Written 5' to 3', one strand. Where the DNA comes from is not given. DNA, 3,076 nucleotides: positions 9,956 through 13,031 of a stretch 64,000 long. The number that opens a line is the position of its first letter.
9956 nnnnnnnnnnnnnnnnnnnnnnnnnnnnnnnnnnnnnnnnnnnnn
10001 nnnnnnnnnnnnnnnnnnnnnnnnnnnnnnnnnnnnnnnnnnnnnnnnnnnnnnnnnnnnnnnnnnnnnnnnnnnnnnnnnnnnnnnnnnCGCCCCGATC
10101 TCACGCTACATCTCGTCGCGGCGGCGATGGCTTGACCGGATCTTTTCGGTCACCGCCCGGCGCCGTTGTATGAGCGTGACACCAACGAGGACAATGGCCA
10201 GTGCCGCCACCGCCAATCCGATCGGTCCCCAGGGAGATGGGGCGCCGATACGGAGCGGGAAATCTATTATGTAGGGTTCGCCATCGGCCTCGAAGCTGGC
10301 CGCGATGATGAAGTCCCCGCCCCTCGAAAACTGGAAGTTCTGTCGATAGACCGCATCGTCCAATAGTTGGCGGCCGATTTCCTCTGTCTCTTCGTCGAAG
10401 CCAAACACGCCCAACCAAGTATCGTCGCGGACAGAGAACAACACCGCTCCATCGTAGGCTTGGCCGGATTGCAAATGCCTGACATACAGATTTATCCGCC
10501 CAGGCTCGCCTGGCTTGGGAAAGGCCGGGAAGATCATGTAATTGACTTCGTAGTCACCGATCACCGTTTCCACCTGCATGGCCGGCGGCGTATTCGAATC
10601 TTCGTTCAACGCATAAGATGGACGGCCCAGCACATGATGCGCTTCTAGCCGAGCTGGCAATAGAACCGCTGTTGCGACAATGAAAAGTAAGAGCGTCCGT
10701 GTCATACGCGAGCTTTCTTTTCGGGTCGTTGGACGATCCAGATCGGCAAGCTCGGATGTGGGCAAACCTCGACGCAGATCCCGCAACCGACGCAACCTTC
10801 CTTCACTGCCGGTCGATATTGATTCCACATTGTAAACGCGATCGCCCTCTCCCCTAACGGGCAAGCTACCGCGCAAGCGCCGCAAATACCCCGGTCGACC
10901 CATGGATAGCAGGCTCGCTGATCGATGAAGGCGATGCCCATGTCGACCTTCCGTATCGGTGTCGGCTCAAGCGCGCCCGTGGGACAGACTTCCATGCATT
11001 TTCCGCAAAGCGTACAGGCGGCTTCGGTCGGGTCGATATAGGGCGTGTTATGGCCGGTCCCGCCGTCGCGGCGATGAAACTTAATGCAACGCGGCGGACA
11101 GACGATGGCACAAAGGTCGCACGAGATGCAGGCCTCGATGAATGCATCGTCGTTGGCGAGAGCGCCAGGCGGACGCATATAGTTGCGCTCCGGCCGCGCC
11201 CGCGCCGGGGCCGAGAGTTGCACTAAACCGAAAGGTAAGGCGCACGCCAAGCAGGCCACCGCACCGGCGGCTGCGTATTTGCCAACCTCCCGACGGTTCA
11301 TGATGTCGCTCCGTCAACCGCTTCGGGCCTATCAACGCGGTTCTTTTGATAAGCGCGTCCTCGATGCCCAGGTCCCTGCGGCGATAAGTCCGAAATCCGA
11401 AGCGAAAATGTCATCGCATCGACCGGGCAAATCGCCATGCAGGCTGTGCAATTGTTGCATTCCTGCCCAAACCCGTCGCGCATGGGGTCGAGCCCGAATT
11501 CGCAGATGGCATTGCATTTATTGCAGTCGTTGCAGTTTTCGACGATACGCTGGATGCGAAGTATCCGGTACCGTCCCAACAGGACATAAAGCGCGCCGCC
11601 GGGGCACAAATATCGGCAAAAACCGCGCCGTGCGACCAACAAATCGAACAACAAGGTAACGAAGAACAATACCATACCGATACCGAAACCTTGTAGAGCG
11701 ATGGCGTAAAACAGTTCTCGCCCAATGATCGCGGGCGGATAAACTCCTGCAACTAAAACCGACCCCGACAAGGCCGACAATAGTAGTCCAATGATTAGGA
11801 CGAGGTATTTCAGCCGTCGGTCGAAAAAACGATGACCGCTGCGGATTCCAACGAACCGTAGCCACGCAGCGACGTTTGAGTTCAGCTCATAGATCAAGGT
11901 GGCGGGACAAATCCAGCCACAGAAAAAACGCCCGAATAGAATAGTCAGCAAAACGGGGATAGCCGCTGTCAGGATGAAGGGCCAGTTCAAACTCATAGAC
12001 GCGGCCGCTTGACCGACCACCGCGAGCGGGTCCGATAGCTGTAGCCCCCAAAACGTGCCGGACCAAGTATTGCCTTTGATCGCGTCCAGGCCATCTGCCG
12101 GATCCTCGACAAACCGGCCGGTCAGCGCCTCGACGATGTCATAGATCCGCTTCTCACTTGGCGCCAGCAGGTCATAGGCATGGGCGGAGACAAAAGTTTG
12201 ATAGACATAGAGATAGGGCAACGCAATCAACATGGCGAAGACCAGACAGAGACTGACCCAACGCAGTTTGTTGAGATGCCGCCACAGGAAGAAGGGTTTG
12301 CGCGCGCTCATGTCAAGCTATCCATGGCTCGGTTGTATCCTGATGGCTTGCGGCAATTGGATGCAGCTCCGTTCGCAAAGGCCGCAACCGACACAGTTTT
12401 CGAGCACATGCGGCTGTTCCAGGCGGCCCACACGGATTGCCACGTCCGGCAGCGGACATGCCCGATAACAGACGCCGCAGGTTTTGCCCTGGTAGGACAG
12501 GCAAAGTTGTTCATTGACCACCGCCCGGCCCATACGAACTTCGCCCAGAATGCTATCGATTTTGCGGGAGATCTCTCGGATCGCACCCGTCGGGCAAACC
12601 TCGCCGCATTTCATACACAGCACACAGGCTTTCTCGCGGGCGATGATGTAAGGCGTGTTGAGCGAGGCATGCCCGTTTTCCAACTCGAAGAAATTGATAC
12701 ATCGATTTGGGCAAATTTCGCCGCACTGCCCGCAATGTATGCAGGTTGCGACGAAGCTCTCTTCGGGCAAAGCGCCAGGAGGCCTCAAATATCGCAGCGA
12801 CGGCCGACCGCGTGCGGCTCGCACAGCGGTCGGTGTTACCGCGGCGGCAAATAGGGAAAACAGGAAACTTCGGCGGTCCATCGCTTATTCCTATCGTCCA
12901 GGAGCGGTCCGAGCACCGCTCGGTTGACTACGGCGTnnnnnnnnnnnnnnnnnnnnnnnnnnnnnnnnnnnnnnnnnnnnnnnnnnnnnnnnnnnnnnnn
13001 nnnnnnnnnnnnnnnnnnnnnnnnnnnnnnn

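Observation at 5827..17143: Ten-gene FNR-boxed operon around a Nap-clade periplasmic molybdoenzyme with a non-canonical accessory set (no NapD, no NapB, five extra redox/maturation genes)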

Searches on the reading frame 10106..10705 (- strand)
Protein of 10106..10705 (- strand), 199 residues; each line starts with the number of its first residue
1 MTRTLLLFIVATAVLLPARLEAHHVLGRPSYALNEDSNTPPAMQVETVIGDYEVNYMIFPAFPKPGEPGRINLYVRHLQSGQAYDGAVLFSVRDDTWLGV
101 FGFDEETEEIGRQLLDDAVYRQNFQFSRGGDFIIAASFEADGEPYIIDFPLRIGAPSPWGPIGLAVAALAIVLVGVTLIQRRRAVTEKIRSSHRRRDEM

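Call 3: search_protein_families(library=pfam, proteins=[window:10106-10705:-], max_evalue=0.01)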
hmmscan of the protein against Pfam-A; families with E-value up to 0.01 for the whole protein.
window:10106-10705:- (199 aa): 0 families

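Call 4: search_protein_families(library=ncbifam, proteins=[window:10106-10705:-], max_evalue=0.01)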
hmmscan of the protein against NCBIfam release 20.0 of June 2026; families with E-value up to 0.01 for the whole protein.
window:10106-10705:- (199 aa): 0 families

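Call 25: find_homologous_proteins(query=window:10106-10705:-, max_evalue=0.001)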
Query window:10106-10705:- (199 aa): 906 proteins with E <= 0.001 among 2354 candidates; the best 120 are listed.
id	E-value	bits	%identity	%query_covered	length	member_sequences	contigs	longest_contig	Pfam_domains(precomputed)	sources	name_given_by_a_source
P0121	1.1e-127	441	100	100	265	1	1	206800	-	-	-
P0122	5.5e-80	285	60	96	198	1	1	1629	-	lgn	-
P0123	2.3e-76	274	65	89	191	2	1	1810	-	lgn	-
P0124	3.4e-76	273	61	97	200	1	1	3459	-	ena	-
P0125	1.4e-75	271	60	98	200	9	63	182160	-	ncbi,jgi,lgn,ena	-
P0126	1.1e-74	268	63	86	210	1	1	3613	-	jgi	jgi:hypothetical protein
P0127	1.2e-72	261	60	98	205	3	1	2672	-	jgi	jgi:hypothetical protein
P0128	4.8e-72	260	59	96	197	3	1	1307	-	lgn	-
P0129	2.7e-71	257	64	87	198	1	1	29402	-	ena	-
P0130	1.7e-70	255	56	99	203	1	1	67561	-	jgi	jgi:hypothetical protein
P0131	3.2e-70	254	59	89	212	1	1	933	-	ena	-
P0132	4.9e-70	253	62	96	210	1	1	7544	-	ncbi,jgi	jgi:hypothetical protein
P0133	8.4e-70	252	62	85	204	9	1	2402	-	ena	-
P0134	1.2e-69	252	58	95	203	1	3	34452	-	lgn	-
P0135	1.7e-69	251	60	95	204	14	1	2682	-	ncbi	-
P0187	5.3e-66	240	60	94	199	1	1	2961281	-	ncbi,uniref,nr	ncbi:hypothetical protein QVG61_09855 [Thiohalobacter sp. IOR34]|uniref:hypothetical protein n=1 Tax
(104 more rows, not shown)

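Call 33: predict_structure(alignment_id=A1)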
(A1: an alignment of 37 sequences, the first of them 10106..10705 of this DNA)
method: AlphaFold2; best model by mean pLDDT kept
length: 199 residues; sequences in the alignment: 37
mean_pLDDT: 90.6   pTM: 0.73
mean pLDDT of the five models: 90.6, 89.6, 89.2, 87.7, 87.1
residues with pLDDT >= 90: 145; 70-90: 43; 50-70: 11; < 50: 0
segments of 3 or more residues with pLDDT < 50: none
pLDDT, mean of each block of 10 residues (from residue 1): 88 71 76 77 94 96 96 98 98 87 82 98 96 96 94 88 92 97 95 93
secondary structure, 60 per line:
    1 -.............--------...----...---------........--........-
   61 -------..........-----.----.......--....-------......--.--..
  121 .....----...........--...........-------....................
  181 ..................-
elements in order: H2-14 E23-25 E30-32 E42-49 E52-59 E68-77 E88-94 H97-100 E108-113 E119-125 E130-140 E143-153 H161-198

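Call 36: fold_search(model_id=the predicted structure, library=pdb)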
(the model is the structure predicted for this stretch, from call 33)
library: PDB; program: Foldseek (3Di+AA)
matches with E <= 10: 1246; with E <= 0.001: 1
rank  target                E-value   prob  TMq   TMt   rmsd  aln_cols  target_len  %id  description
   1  6rpt_A                8.9e-04  1.00  0.38  0.60   4.8       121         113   17  Structure of tick complement inhibitor CirpT1 complexed with macroglobubulin domain 4 of human complement C5 (released 2020-01-08)
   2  6rpt_C                1.1e-03  1.00  0.37  0.60   4.8       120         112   18  Structure of tick complement inhibitor CirpT1 complexed with macroglobubulin domain 4 of human complement C5 (released 2020-01-08)
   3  9ll2_A                1.4e-03  1.00  0.44  0.75   2.7       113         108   17  Crystal structure of the Helicobacter pylori copper resistance determinant CrdA in the apo form (released 2025-11-19)
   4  4lba_B                2.3e-03  1.00  0.33  0.53   7.2       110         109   14  Crystal structure of a conjugative transposon lipoprotein (BACEGG_03088) from Bacteroides eggerthii DSM 20697 at 1.70  (released 2013-08-07)
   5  6cpd_B                2.5e-03  1.00  0.39  0.57   5.0       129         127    9  Crystal structure of PmoD soluble domain from Methylocystis sp. ATCC 49242 (Rockwell) (released 2018-10-31)
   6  9mhj_B                3.0e-03  1.00  0.35  0.29   4.6       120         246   13  The structure of native Zcp (released 2025-12-17)
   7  6pal_A                3.5e-03  1.00  0.36  0.19   5.0       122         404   14  Bacteroides uniformis endo-laminarinase BuGH158 from the beta(1,3)-glucan utilization locus (released 2020-04-01)
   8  9mhm_B                3.5e-03  1.00  0.34  0.30  14.8       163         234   15  The structure of Zcp with copper bound (released 2025-12-17)
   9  6lyy_B                3.5e-03  0.98  0.29  0.27  18.3       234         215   10  Cryo-EM structure of the human MCT1/Basigin-2 complex in the presence of anti-cancer drug candidate AZD3965 in the out (released 2020-12-23)
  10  9mhi_A                3.7e-03  1.00  0.33  0.28   4.9       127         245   17  The structure of SeMet substituted Zcp (released 2025-12-17)
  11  6lz0_B                3.7e-03  0.98  0.28  0.26  18.9       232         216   11  Cryo-EM structure of human MCT1 in complex with Basigin-2 in the presence of lactate (released 2020-12-23)
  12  6pal_B                4.1e-03  1.00  0.34  0.19   5.3       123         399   15  Bacteroides uniformis endo-laminarinase BuGH158 from the beta(1,3)-glucan utilization locus (released 2020-04-01)
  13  4lba_A                4.1e-03  0.99  0.28  0.45   7.6       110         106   14  Crystal structure of a conjugative transposon lipoprotein (BACEGG_03088) from Bacteroides eggerthii DSM 20697 at 1.70  (released 2013-08-07)
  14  9mhl_A                5.0e-03  1.00  0.33  0.29  14.5       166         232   13  The structure of Zcp with zinc bound (released 2025-12-17)
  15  8rjc_5                5.9e-03  1.00  0.36  0.39  10.2       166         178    8  Structure of the rabbit 80S ribosome stalled on a 2-TMD rhodopsin intermediate in complex with Sec61-TRAP, open confor (released 2024-01-24)
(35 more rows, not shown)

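Call 45: find_encoding_contigs(protein=P0187, flank=10000, max_places=2)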
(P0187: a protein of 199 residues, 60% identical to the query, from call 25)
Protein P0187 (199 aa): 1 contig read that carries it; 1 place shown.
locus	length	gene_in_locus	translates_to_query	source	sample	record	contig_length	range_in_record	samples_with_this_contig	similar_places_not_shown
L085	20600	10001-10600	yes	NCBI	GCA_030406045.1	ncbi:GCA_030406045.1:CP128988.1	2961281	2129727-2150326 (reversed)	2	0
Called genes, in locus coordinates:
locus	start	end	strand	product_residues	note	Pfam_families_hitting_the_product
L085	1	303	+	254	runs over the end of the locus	PF04445:SAM_MT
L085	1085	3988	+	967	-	PF00989:PAS, PF08448:PAS_4 (weak), PF13188:PAS_8 (weak), PF13426:PAS_9, PF00990:GGDEF, PF00563:EAL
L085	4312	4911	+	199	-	PF13442:Cytochrome_CBB3, PF00034:Cytochrom_C, PF13442:Cytochrome_CBB3 (weak)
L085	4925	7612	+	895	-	PF04879:Molybdop_Fe4S4, PF00384:Molybdopterin, PF01568:Molydop_binding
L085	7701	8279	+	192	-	PF13183:Fer4_8 (faint), PF13534:Fer4_17 (faint), PF13237:Fer4_10 (faint), PF00037:Fer4 (faint), PF12797:Fer4_2 (faint), PF12838:Fer4_7 (weak), PF13187:Fer4_9 (weak), PF12838:Fer4_7 (weak), +5 more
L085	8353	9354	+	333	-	PF12801:Fer4_5, PF12838:Fer4_7 (faint)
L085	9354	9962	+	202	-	PF13534:Fer4_17 (faint), PF13183:Fer4_8 (faint), PF13187:Fer4_9 (faint), PF13484:Fer4_16 (faint), PF12838:Fer4_7, PF12838:Fer4_7, PF14697:Fer4_21, PF12838:Fer4_7 (weak), +7 more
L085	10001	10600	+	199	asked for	-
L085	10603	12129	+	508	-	PF12801:Fer4_5 (faint)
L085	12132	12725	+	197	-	PF13187:Fer4_9 (faint), PF12797:Fer4_2 (faint), PF13237:Fer4_10 (faint), PF00037:Fer4 (faint), PF12837:Fer4_6 (faint), PF12838:Fer4_7 (weak)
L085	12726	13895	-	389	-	PF01116:F_bP_aldolase, PF07876:Dabb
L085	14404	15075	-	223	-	PF01027:Bax1-I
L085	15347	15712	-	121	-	PF02482:Ribosomal_S30AE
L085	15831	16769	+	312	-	PF00126:HTH_1, PF03466:LysR_substrate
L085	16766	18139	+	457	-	PF06965:Na_H_antiport_1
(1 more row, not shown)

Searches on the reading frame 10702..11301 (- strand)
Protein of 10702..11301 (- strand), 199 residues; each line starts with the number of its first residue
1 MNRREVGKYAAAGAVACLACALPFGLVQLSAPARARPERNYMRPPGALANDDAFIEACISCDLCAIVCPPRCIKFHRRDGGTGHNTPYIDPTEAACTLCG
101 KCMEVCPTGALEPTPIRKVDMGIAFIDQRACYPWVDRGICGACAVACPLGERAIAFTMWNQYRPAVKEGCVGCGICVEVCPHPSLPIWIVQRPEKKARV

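Call 3: search_protein_families(library=pfam, proteins=[window:10702-11301:-], max_evalue=0.01)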
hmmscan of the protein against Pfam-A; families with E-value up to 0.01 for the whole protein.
window:10702-11301:- (199 aa): 13 families
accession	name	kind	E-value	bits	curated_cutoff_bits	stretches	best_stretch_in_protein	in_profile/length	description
PF12838.12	Fer4_7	-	1.7e-20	73.6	27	3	58-110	2-52/52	4Fe-4S dicluster domain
PF00037.32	Fer4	-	1.4e-13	50.4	21.1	2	93-112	5-24/24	4Fe-4S binding domain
PF14697.11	Fer4_21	-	2.5e-13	50.3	35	2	139-181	10-52/59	4Fe-4S dicluster domain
PF13187.11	Fer4_9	-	3.8e-12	46.5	27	4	94-110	35-51/52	4Fe-4S dicluster domain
PF12837.12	Fer4_6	-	1.6e-10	40.8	25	2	93-111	6-24/24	4Fe-4S binding domain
PF13237.11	Fer4_10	-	1.5e-09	38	25.5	2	140-181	12-53/53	4Fe-4S dicluster domain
PF12797.12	Fer4_2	-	1.9e-09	37.3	24.5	2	167-181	7-21/22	4Fe-4S binding domain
PF13484.11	Fer4_16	-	2.3e-09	38.3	30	1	96-149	2-65/66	4Fe-4S double cluster binding domain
PF13183.11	Fer4_8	-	8.9e-08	33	27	1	56-109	3-67/68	4Fe-4S dicluster domain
PF12800.12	Fer4_4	-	1.1e-07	32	24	0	95-109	3-17/17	4Fe-4S binding domain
PF13534.11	Fer4_17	-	3e-06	28.1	22.2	0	31-69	21-57/61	4Fe-4S dicluster domain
PF25160.1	LdpA_Fe-S-bd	-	6.1e-06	26.4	27.6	1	165-183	23-41/49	LdpA Fe-S cluster-binding domain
PF12798.12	Fer4_3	-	2.1e-05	25.5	27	1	96-110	1-15/15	4Fe-4S binding domain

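Call 4: search_protein_families(library=ncbifam, proteins=[window:10702-11301:-], max_evalue=0.01)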
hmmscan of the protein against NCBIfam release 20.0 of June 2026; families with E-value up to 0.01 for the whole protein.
window:10702-11301:- (199 aa): 66 families (the best 25 are shown)
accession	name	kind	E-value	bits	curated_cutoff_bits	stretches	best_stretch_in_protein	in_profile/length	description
NF007012.0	PRK09476.1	equivalog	2.2e-24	86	269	1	2-182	10-198/254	ferredoxin-type protein NapG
TIGR00397.1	mauM_napG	subfamily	1.4e-18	67.2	178.85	1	13-159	15-160/213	MauM/NapG family ferredoxin-type protein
TIGR00402.1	napF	equivalog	1.6e-14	54.1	102.2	1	41-181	21-144/149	ferredoxin-type protein NapF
TIGR01971.1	NuoI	subfamily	4.7e-14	52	113.05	2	52-114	39-101/121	NADH-quinone oxidoreductase, chain I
NF004541.0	PRK05888.2-2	equivalog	4.9e-13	49.2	217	1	54-119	59-119/168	NADH-quinone oxidoreductase subunit NuoI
NF004545.0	PRK05888.3-1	equivalog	1.1e-10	41.4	229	2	55-111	65-123/154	NADH-quinone oxidoreductase subunit NuoI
NF004536.0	PRK05888.1-1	equivalog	1.3e-09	37.6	212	1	47-115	49-118/180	NADH-quinone oxidoreductase subunit NuoI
NF004538.0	PRK05888.1-4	equivalog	2.8e-09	36.8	135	1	32-117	37-123/162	NADH-quinone oxidoreductase subunit NuoI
NF045874.1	Vhu_polyferre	exception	3.4e-09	35.9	600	2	50-115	286-350/381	F420-non-reducing hydrogenase associated-polyferredoxin VhuB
NF040864.1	HgcB_ferredoxin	equivalog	1.2e-08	34.6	99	3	167-183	13-29/93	mercury methylation ferredoxin HgcB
NF042909.1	FMH_DH_FwdF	exception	2e-08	33.7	375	2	56-111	257-311/336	tungsten-dependent formylmethanofuran dehydrogenase subunit FwdF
TIGR02179.1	PorD_KorD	subfamily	3.5e-08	33.5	60.05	1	56-112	25-73/78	2-oxoacid:acceptor oxidoreductase, delta subunit, pyruvate/2-ketoisovalerate family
NF009053.0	PRK12387.1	subfamily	3.8e-08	33.3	204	1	55-112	37-91/180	formate hydrogenlyase complex iron-sulfur subunit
NF007204.0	PRK09625.1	equivalog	5.2e-08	33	125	2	56-109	59-104/133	pyruvate flavodoxin oxidoreductase subunit delta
NF040684.1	PorD_Arch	equivalog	7.2e-08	32.4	120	1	56-112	32-80/85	pyruvate synthase subunit PorD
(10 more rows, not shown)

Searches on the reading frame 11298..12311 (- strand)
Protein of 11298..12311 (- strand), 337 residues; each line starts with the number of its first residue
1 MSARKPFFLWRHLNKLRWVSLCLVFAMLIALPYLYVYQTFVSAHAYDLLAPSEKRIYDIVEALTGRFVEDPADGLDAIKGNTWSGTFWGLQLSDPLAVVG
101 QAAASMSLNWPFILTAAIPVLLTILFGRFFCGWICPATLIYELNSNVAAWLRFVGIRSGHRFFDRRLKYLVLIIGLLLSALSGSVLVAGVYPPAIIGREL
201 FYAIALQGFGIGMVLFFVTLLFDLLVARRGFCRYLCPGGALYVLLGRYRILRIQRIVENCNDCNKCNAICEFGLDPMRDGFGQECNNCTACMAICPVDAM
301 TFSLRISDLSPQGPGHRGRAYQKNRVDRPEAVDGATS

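Call 3: search_protein_families(library=pfam, proteins=[window:11298-12311:-], max_evalue=0.01)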
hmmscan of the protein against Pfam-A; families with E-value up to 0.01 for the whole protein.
window:11298-12311:- (337 aa): 6 families
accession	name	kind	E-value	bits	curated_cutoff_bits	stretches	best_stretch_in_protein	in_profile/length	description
PF12801.12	Fer4_5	-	2.4e-12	47.1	22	2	109-143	2-36/48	4Fe-4S binding domain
PF12838.12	Fer4_7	-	6.3e-07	30.2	27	1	285-303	2-20/52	4Fe-4S dicluster domain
PF13237.11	Fer4_10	-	4.1e-05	23.8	25.5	0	283-307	7-22/53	4Fe-4S dicluster domain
PF13183.11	Fer4_8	-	0.0014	19.6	27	0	284-297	4-17/68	4Fe-4S dicluster domain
PF13746.11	Fer4_18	-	0.002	18.8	27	1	253-296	54-96/114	4Fe-4S dicluster domain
PF13484.11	Fer4_16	-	0.0073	17.5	30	1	284-302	1-19/66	4Fe-4S double cluster binding domain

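Call 4: search_protein_families(library=ncbifam, proteins=[window:11298-12311:-], max_evalue=0.01)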
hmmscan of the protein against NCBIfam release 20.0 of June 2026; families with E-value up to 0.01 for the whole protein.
window:11298-12311:- (337 aa): 9 families
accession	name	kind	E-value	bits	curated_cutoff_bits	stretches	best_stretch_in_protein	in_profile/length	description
NF007013.0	PRK09477.1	equivalog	1.4e-39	135.9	234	1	66-307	38-281/286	quinol dehydrogenase ferredoxin subunit NapH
TIGR02163.1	napH_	subfamily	6e-39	134.1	213.05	1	65-303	14-254/255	NapH/MauN family ferredoxin-type protein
NF046105.1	TransRegNosR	equivalog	1.8e-12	46.3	1000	1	112-292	482-662/680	transcriptional regulator NosR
TIGR02745.1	ccoG_rdxA_fixG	equivalog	1.3e-08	34.3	316.7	2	114-237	60-189/435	cytochrome c oxidase accessory protein CcoG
NF043039.1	HgcAB_like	equivalog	5.5e-06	26.2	285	1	105-300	157-349/350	HgcAB-like fusion protein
NF038196.1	ferrodoxin_EFR1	subfamily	7e-06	26.2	75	1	257-302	183-231/242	EFR1 family ferrodoxin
NF045874.1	Vhu_polyferre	exception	0.0002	20.2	600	1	232-302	38-106/381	F420-non-reducing hydrogenase associated-polyferredoxin VhuB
NF058577.1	FdxA_fam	equivalog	0.0022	18.1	65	0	283-300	7-24/52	4Fe-4S ferredoxin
NF042909.1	FMH_DH_FwdF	exception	0.007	15.5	375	0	229-271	230-270/336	tungsten-dependent formylmethanofuran dehydrogenase subunit FwdF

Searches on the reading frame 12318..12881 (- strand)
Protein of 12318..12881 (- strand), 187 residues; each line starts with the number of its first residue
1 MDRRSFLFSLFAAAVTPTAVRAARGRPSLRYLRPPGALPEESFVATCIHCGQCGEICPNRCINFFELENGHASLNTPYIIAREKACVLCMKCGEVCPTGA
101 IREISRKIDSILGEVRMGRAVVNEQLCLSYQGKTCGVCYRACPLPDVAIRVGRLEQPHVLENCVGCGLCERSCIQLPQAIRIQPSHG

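Call 3: search_protein_families(library=pfam, proteins=[window:12318-12881:-], max_evalue=0.01)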
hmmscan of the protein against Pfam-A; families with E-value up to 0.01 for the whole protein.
window:12318-12881:- (187 aa): 14 families
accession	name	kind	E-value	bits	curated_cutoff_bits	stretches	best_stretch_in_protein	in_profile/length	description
PF12838.12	Fer4_7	-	6.6e-13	49.4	27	2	46-100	1-52/52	4Fe-4S dicluster domain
PF00037.32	Fer4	-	4.4e-12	45.7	21.1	1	83-102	5-24/24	4Fe-4S binding domain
PF14697.11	Fer4_21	-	1.2e-11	45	35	2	45-101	6-57/59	4Fe-4S dicluster domain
PF13237.11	Fer4_10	-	1.2e-10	41.6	25.5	2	124-173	6-52/53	4Fe-4S dicluster domain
PF12837.12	Fer4_6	-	8.9e-10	38.5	25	1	84-101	7-24/24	4Fe-4S binding domain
PF12797.12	Fer4_2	-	1.1e-08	34.9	24.5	1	159-173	6-20/22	4Fe-4S binding domain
PF13187.11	Fer4_9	-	1.2e-08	35.2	27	1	47-101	2-52/52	4Fe-4S dicluster domain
PF13484.11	Fer4_16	-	4.7e-08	34.1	30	1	86-143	2-64/66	4Fe-4S double cluster binding domain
PF13534.11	Fer4_17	-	1.4e-07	32.4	22.2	0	40-59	39-58/61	4Fe-4S dicluster domain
PF13183.11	Fer4_8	-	1.3e-05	26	27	0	45-99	3-67/68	4Fe-4S dicluster domain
PF12798.12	Fer4_3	-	6.8e-05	23.8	27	0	86-100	1-15/15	4Fe-4S binding domain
PF12800.12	Fer4_4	-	0.00011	22.6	24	0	161-173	2-14/17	4Fe-4S binding domain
PF13746.11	Fer4_18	-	0.00081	20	27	0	83-100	58-75/114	4Fe-4S dicluster domain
PF25160.1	LdpA_Fe-S-bd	-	0.003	17.7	27.6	0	34-65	14-46/49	LdpA Fe-S cluster-binding domain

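Call 4: search_protein_families(library=ncbifam, proteins=[window:12318-12881:-], max_evalue=0.01)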
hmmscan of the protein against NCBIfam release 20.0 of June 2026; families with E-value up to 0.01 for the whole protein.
window:12318-12881:- (187 aa): 51 families (the best 25 are shown)
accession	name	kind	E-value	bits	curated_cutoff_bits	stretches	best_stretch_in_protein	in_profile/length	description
NF007012.0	PRK09476.1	equivalog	2.9e-37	128.2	269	1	22-185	36-208/254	ferredoxin-type protein NapG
TIGR00397.1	mauM_napG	subfamily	1.2e-31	109.9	178.85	1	16-184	24-198/213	MauM/NapG family ferredoxin-type protein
TIGR00402.1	napF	equivalog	6.2e-15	55.4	102.2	1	31-174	21-144/149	ferredoxin-type protein NapF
NF042909.1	FMH_DH_FwdF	exception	4.9e-10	39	375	1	46-144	100-192/336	tungsten-dependent formylmethanofuran dehydrogenase subunit FwdF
TIGR01971.1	NuoI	subfamily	7.9e-10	38.4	113.05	1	45-103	42-100/121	NADH-quinone oxidoreductase, chain I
NF058577.1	FdxA_fam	equivalog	5.6e-08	32.8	65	1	84-105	7-28/52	4Fe-4S ferredoxin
TIGR02700.1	flavo_MJ0208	hypoth_equivalog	1.1e-07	31.3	251.35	1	66-108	131-172/234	dihydromethanopterin reductase (acceptor)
NF009053.0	PRK12387.1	subfamily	1.8e-07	31.1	204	1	44-102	37-91/180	formate hydrogenlyase complex iron-sulfur subunit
NF040864.1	HgcB_ferredoxin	equivalog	3.8e-07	29.9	99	2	45-102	14-62/93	mercury methylation ferredoxin HgcB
NF004543.0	PRK05888.2-5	equivalog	5.8e-07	29.2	243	1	46-105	60-119/217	NADH-quinone oxidoreductase subunit NuoI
NF038196.1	ferrodoxin_EFR1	subfamily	5.9e-07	29.8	75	1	45-102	184-230/242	EFR1 family ferrodoxin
TIGR02179.1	PorD_KorD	subfamily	6e-07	29.5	60.05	2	80-145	21-70/78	2-oxoacid:acceptor oxidoreductase, delta subunit, pyruvate/2-ketoisovalerate family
NF005504.0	PRK07118.1-3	equivalog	3.1e-06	26.8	437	1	36-104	210-268/293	Fe-S cluster domain-containing protein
NF006076.0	PRK08222.1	equivalog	4.4e-06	26.6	270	1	43-64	71-92/181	hydrogenase 4 subunit H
TIGR04395.1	cutC_activ_rSAM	equivalog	6.1e-06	25.7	360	1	46-102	55-104/309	choline TMA-lyase-activating enzyme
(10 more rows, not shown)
